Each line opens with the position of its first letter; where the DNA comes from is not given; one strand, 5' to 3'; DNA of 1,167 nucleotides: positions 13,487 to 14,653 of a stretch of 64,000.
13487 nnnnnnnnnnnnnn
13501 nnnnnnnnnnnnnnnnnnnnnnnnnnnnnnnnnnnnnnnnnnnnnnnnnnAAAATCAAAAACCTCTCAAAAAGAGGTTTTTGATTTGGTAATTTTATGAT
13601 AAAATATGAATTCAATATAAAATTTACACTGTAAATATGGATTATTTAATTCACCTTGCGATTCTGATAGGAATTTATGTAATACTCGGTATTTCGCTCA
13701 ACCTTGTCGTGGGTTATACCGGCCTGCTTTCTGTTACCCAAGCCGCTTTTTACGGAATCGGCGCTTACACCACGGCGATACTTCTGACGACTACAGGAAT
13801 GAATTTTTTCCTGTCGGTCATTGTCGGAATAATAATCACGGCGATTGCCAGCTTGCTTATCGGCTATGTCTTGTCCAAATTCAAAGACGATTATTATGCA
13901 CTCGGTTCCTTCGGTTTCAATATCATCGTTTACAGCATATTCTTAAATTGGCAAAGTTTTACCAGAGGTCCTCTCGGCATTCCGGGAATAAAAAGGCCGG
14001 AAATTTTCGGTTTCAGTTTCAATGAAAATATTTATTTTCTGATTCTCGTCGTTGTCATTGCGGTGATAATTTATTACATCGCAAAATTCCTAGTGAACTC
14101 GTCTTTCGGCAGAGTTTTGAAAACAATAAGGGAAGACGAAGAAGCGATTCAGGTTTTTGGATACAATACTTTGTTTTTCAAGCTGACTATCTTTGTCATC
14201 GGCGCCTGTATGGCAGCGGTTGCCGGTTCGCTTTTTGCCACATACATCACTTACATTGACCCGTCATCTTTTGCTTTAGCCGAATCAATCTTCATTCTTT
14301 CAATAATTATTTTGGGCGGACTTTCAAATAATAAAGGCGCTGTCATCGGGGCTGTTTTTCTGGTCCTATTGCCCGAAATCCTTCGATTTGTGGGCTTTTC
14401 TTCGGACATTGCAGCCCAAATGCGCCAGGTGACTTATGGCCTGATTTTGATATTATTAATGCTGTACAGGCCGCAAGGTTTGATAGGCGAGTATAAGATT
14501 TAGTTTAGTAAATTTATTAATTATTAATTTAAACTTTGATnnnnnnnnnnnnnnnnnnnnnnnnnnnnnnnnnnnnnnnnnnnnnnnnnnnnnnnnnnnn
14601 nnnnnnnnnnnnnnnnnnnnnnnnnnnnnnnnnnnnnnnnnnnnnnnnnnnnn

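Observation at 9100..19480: A Liv-type ABC importer has six paralogous anchored solute-binding proteins interleaved with its permease and ATPase genes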

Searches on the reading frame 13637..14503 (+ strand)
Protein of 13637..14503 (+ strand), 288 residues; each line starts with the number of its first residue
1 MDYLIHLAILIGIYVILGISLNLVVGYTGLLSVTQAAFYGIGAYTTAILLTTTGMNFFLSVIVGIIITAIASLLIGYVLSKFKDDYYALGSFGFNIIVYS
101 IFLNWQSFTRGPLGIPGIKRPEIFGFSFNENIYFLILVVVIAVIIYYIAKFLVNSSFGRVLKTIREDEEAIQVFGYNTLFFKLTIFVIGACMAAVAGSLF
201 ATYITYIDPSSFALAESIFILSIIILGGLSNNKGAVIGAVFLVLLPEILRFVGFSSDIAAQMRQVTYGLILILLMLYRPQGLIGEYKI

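Call 3: search_protein_families(library=pfam, proteins=[window:13637-14503:+])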
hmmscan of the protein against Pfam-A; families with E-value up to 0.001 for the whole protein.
window:13637-14503:+ (288 aa): 1 family
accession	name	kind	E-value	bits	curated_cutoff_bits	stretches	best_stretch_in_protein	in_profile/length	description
PF02653.21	BPD_transp_2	-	5.6e-45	154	26.8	1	4-274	2-268/269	Branched-chain amino acid transport system / permease component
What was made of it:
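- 13637..14503 (+): livM-type permease. BPD_transp_2, E 5.6e-45 (call 3).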

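Call 4: search_protein_families(library=ncbifam, proteins=[window:13637-14503:+])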
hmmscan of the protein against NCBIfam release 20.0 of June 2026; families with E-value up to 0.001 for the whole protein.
window:13637-14503:+ (288 aa): 9 families
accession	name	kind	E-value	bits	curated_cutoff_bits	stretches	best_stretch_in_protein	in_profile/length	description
NF008450.0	PRK11301.1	subfamily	2.7e-54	185.2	366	2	132-283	262-406/418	high-affinity branched-chain amino acid ABC transporter permease LivM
TIGR03408.1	urea_trans_UrtC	equivalog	2.2e-32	113.1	296.2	2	56-284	87-312/313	urea ABC transporter permease subunit UrtC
TIGR03727.1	urea_t_UrtC_arc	equivalog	3.8e-29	101.7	575.55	1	13-283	59-338/369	urea ABC transporter, permease protein UrtC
TIGR03409.1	urea_trans_UrtB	equivalog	1.3e-10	41.4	250.3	1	10-283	10-286/291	urea ABC transporter permease subunit UrtB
NF008011.0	PRK10740.1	equivalog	6.4e-07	29.3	379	1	11-285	19-302/308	high-affinity branched-chain amino acid ABC transporter permease LivH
NF040906.3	GguB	equivalog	1.2e-06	28.1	450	1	136-273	226-364/375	multiple monosaccharide ABC transporter permease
TIGR03622.1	urea_t_UrtB_arc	equivalog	1.1e-05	24.9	374.25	1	11-282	11-276/284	urea ABC transporter, permease protein UrtB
NF008441.0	PRK11285.1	equivalog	7.5e-05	22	378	1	37-273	91-318/333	L-arabinose ABC transporter permease AraH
NF011961.0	PRK15432.1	equivalog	0.00011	21.6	388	1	13-271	46-297/344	autoinducer 2 ABC transporter permease LsrC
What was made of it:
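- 13637..14503 (+): The LivM model is the best NCBIfam match (call 4).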

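Call 6: find_encoding_contigs(protein=window:13637-14503:+, flank=10000, max_places=6)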
Protein window:13637-14503:+ (288 aa): 1 contig read that carries it; 1 place shown.
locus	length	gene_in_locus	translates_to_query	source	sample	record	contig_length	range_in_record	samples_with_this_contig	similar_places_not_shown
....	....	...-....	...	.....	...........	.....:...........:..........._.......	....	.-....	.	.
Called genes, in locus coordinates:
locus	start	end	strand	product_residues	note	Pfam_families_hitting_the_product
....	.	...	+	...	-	?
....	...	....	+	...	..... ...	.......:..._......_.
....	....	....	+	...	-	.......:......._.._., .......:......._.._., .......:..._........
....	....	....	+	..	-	?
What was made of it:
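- The livM-SBP4 segment was recovered identically in an independent Logan assembly (call 6).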

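Call 10: find_related_loci(query=window:13637-14503:+, collection=genome_contigs, flank=10000)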
Query window:13637-14503:+ (288 aa) in genome_contigs; peptide patterns used: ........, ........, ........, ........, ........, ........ (x = any residue, [..] = any of these).
283 stretches matched a pattern; 143 encode a relative of the query (tblastn E <= 1e-3); the best 80 are kept; 80 distinct loci.
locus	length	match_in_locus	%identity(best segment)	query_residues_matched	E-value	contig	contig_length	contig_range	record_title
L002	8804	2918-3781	79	1-288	2e-153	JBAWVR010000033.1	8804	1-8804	MAG: bacterium isolate ELA016 MAG016_33, whole genome shotgun sequence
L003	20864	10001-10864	79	1-288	1e-149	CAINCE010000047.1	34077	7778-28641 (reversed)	uncultured bacterium isolate KR5_bin-306 genome assembly, contig: bin-306:47/77, whole genome shotgun sequence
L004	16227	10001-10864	78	1-288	8e-149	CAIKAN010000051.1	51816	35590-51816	uncultured bacterium isolate AM-2014_bin-3203 genome assembly, contig: bin-3203:51/99, whole genome shotgun sequence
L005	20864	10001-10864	79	1-288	4e-149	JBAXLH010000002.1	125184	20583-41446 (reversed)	MAG: bacterium isolate ELA422 MAG422_2, whole genome shotgun sequence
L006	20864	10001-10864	78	1-288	6e-148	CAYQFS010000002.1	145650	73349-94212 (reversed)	MAG TPA_asm: uncultured Candidatus Saccharibacteria bacterium isolate SRP298887_co1_199 genome assembly, contig: NODE_32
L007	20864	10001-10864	78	1-288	5e-148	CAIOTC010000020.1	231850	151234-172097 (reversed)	uncultured bacterium isolate AlinenLipids_bin-2248 genome assembly, contig: bin-2248:20/24, whole genome shotgun sequenc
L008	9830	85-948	79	1-288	2e-147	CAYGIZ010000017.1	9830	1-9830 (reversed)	MAG TPA_asm: uncultured Candidatus Saccharibacteria bacterium isolate ERP113451_co5_102 genome assembly, contig: NODE_42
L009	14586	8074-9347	76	1-288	4e-147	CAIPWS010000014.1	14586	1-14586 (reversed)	uncultured bacterium isolate Umea2p3_bin-1408 genome assembly, contig: bin-1408:014/148, whole genome shotgun sequence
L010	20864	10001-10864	75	1-288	7e-147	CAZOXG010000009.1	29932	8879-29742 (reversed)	MAG TPA_asm: uncultured Candidatus Saccharibacteria bacterium isolate SRP142039_co1_284 genome assembly, contig: NODE_98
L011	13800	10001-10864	78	1-288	8e-147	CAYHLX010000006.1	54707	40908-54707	MAG TPA_asm: uncultured Candidatus Saccharibacteria bacterium isolate ERP119705_co13_651 genome assembly, contig: NODE_6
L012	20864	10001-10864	77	1-288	1e-146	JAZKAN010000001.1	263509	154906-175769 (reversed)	MAG: Patescibacteria group bacterium isolate ADI_H3L2_1_122_18_3-bin027_1 ADIH3L21_B027_1_000000000001, whole genome sho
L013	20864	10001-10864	75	1-288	4e-146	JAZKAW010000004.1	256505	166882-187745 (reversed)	MAG: Patescibacteria group bacterium isolate ADI_H3L2_1_122_18_3-bin049_1 ADIH3L21_B049_1_000000000004, whole genome sho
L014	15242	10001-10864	78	1-288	5e-146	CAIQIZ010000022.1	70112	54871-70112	uncultured bacterium isolate AM-2014_bin-3837 genome assembly, contig: bin-3837:22/31, whole genome shotgun sequence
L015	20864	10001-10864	77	1-288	9e-146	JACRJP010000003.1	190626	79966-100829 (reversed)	MAG: Candidatus Taylorbacteria bacterium isolate NC_groundwater_1832_Pr3_B-0.1um_40_24 SR-2_scaffold_141_1837069, whole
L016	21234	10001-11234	75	1-288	1e-145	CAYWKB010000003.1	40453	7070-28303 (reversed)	MAG TPA_asm: uncultured Candidatus Saccharibacteria bacterium isolate SRP292972_co1_57 genome assembly, contig: NODE_550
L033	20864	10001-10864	74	1-288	9e-142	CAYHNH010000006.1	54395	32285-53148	MAG TPA_asm: uncultured Candidatus Saccharibacteria bacterium isolate ERP119705_co13_543 genome assembly, contig: NODE_6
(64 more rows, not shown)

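Call 22: search_protein_families(library=pfam, proteins=[L003:10946-11809:-, L003:13778-14554:-, L003:15845-16609:-, L003:18716-19606:-, L015:11583-12335:-, L015:14767-15537:-, L013:16556-17347:-, L033:10960-11817:+, L033:7626-8618:+, L013:13577-14284:+], max_evalue=0.01)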
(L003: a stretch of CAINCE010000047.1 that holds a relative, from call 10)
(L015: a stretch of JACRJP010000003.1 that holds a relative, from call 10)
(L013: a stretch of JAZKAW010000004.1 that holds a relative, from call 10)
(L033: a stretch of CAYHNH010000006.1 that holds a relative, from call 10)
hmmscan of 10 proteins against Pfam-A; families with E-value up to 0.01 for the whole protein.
L003:10946-11809:- (287 aa): 1 family
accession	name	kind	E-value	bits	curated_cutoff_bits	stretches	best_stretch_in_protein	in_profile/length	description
PF02498.22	Bro-N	-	1.1e-10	42.4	25.6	1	22-114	7-94/96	BRO family, N-terminal domain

L003:13778-14554:- (258 aa): 3 families
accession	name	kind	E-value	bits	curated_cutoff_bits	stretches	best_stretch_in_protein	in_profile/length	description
PF01978.25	TrmB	-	1.4e-16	60.5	25.6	1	21-89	1-68/68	Sugar-specific transcriptional regulator TrmB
PF13730.12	HTH_36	-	0.006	16.8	25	0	25-70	2-53/55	Helix-turn-helix domain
PF09339.16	HTH_IclR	-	0.0098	16.1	22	0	47-72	23-48/52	IclR helix-turn-helix domain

L003:15845-16609:- (254 aa): 1 family
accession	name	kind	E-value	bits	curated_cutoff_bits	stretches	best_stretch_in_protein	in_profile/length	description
PF01978.25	TrmB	-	0.00088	19.5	25.6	1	7-58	2-53/68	Sugar-specific transcriptional regulator TrmB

L003:18716-19606:- (296 aa): 4 families
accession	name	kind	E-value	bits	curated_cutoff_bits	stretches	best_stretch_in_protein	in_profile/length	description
PF12802.13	MarR_2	-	0.00015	22.2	27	1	51-104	2-57/61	MarR family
PF13463.12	HTH_27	-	0.003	18.3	22.2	1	68-106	19-57/68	Winged helix DNA-binding domain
PF09339.16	HTH_IclR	-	0.0045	17.2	22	1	69-99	20-50/52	IclR helix-turn-helix domain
PF01978.25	TrmB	-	0.0098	16.2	25.6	0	67-103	22-58/68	Sugar-specific transcriptional regulator TrmB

L015:11583-12335:- (250 aa): 2 families
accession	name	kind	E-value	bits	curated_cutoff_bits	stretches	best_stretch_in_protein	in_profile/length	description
PF01978.25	TrmB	-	9.8e-12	45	25.6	1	9-71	1-63/68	Sugar-specific transcriptional regulator TrmB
PF13412.12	HTH_24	-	0.0061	16.5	21.9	0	14-60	1-47/48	Winged helix-turn-helix DNA-binding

L015:14767-15537:- (256 aa): 4 families
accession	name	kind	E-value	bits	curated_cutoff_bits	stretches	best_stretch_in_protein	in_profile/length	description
PF01978.25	TrmB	-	2.1e-10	40.7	25.6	1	7-60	1-54/68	Sugar-specific transcriptional regulator TrmB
PF08221.17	HTH_9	-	2.1e-05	25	23.4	1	15-58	14-57/62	RNA polymerase III subunit RPC82 helix-turn-helix domain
PF09339.16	HTH_IclR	-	0.00032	20.8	22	1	28-58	16-48/52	IclR helix-turn-helix domain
PF01047.28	MarR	-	0.0014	18.9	24.6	1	18-62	7-51/59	MarR family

L013:16556-17347:- (263 aa): 4 families
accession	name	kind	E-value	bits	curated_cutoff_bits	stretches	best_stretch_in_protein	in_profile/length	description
PF01978.25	TrmB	-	9.9e-09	35.4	25.6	1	14-67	1-54/68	Sugar-specific transcriptional regulator TrmB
PF12802.13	MarR_2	-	0.00076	20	27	1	17-66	1-51/61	MarR family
PF01047.28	MarR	-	0.0032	17.8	24.6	1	20-71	2-53/59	MarR family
PF09339.16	HTH_IclR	-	0.0032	17.6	22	1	28-56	9-39/52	IclR helix-turn-helix domain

L033:10960-11817:+ (285 aa): 0 families

L033:7626-8618:+ (330 aa): 0 families

L013:13577-14284:+ (235 aa): 8 families
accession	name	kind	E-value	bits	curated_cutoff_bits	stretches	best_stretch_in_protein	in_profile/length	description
PF05175.20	MTS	-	1.3e-12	48.2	23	1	67-184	31-138/170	Methyltransferase small domain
PF06325.19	PrmA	-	6.1e-10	39.5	22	1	68-140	162-233/296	Ribosomal protein L11 methyltransferase (PrmA)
PF13847.12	Methyltransf_31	-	4.7e-07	30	27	1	70-189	6-114/145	Methyltransferase domain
PF13649.12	Methyltransf_25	-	0.00017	22.6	27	1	71-142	1-73/97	Methyltransferase domain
PF13489.12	Methyltransf_23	-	0.00086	19.5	27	1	69-185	24-117/164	Methyltransferase domain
PF08242.18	Methyltransf_12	-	0.0042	18.2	30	0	72-141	1-73/98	Methyltransferase domain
PF10354.15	BMT5-like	-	0.0061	17.3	24.7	1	131-191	75-132/168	rRNA (uridine-N3-)-methyltransferase BTM5-like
PF10294.15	Methyltransf_16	-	0.0078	16.4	21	0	52-110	29-89/174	Lysine methyltransferase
